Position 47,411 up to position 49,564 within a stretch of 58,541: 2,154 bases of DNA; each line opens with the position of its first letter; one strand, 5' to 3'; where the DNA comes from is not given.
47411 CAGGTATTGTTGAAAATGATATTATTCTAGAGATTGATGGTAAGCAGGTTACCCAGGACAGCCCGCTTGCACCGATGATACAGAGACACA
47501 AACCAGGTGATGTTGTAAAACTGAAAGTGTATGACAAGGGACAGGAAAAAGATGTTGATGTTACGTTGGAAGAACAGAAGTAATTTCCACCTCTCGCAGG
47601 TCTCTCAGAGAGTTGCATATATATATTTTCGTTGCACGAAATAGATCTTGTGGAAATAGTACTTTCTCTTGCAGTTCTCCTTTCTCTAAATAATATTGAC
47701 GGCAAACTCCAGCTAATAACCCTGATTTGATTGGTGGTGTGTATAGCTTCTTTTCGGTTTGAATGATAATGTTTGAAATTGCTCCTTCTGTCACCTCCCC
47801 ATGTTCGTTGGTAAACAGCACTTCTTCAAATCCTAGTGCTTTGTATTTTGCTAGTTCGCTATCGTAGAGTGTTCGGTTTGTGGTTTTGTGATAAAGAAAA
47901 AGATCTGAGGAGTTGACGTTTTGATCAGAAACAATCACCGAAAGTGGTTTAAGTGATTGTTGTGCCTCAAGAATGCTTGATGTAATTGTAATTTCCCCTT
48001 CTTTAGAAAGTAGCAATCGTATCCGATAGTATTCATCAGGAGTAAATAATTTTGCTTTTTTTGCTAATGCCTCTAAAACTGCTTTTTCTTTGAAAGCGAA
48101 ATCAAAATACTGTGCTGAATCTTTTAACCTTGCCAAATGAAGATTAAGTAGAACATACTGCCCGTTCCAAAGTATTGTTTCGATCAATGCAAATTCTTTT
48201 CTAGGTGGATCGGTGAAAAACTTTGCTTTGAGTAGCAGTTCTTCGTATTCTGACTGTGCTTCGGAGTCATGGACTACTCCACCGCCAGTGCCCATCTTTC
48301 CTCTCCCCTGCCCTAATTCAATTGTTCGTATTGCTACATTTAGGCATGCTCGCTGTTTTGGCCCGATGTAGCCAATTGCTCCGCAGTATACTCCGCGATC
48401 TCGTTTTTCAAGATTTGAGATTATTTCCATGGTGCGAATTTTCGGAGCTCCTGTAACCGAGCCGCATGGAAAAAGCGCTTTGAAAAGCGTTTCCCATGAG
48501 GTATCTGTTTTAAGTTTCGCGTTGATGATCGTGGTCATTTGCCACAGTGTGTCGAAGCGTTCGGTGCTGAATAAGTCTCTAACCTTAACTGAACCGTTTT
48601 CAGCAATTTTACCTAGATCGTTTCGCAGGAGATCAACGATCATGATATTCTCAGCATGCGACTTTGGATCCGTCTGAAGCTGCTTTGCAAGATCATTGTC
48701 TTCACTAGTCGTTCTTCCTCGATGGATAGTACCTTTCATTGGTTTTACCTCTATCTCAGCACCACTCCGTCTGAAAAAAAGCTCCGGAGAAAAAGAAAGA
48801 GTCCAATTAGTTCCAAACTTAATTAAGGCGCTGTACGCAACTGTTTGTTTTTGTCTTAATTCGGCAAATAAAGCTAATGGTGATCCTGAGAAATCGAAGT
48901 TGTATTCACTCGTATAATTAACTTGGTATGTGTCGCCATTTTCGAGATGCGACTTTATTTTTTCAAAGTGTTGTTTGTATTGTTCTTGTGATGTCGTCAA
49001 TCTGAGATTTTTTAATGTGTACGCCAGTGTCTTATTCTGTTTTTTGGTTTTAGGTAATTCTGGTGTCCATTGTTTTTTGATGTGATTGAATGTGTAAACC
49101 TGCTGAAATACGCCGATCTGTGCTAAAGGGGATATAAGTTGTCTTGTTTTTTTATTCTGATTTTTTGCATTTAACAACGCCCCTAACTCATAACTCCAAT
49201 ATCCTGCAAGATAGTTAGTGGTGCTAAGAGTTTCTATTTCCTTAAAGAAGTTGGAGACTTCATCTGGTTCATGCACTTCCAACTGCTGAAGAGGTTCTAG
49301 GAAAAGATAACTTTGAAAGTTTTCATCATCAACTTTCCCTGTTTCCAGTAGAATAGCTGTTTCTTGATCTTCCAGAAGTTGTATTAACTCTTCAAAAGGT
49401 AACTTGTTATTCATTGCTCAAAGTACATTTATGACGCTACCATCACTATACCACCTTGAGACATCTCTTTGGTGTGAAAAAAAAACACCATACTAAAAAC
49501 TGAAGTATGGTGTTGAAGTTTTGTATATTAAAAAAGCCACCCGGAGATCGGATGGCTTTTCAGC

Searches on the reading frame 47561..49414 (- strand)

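Call 32: search_protein_families(library=ncbifam, proteins=[window:47561-49414:-], max_evalue=1e-10)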
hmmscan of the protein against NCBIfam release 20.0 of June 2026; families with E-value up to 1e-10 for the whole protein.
window:47561-49414:- (617 aa): 34 families (the best 25 are shown)
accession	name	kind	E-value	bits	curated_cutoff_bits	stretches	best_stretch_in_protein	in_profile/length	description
NF005698.0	PRK07508.1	equivalog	1.2e-120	402.6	452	1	29-402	12-377/383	aminodeoxychorismate synthase component I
TIGR00553.1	pabB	equivalog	2.2e-112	375.4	328.4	1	69-399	1-328/329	aminodeoxychorismate synthase component I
TIGR01824.1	PabB-clade2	equivalog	1.6e-84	284.2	408.55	1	129-399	81-354/355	aminodeoxychorismate synthase, component I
TIGR00564.1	trpE_most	equivalog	8.5e-70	236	517.7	1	123-398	172-448/455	anthranilate synthase component I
TIGR01820.1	TrpE-arch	equivalog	8.9e-70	236.2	512.05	1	59-396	91-440/449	anthranilate synthase component I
NF004530.0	PRK05877.1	equivalog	4.9e-68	230.2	383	1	133-400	147-411/425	aminodeoxychorismate synthase component I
NF006563.0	PRK09070.1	equivalog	2.7e-63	214.2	514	1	134-398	173-438/447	aminodeoxychorismate synthase component I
NF012009.0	PRK15465.1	equivalog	1.9e-62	211.3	622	1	123-396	173-443/453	aminodeoxychorismate synthase component 1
NF010086.0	PRK13571.1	equivalog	1.2e-56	192.3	693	1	127-398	214-491/510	anthranilate synthase component I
NF004610.0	PRK05940.1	equivalog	7.1e-56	189.9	568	1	119-398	170-453/467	anthranilate synthase component I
NF010087.0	PRK13572.1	equivalog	1.2e-54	185.7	580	1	135-392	164-419/435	anthranilate synthase component I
NF010089.0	PRK13574.1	equivalog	8e-51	173.3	527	1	69-396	82-410/421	anthranilate synthase component I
NF005486.0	PRK07093.1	equivalog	9.8e-51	172.8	275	1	96-396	35-317/323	aminodeoxychorismate synthase component I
TIGR01823.1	PabB-fungal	equivalog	2.1e-48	165.2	442.55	1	139-398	466-735/742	aminodeoxychorismate synthase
NF010079.0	PRK13564.1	equivalog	3.6e-47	161.3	471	1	56-398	157-505/521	anthranilate synthase component 1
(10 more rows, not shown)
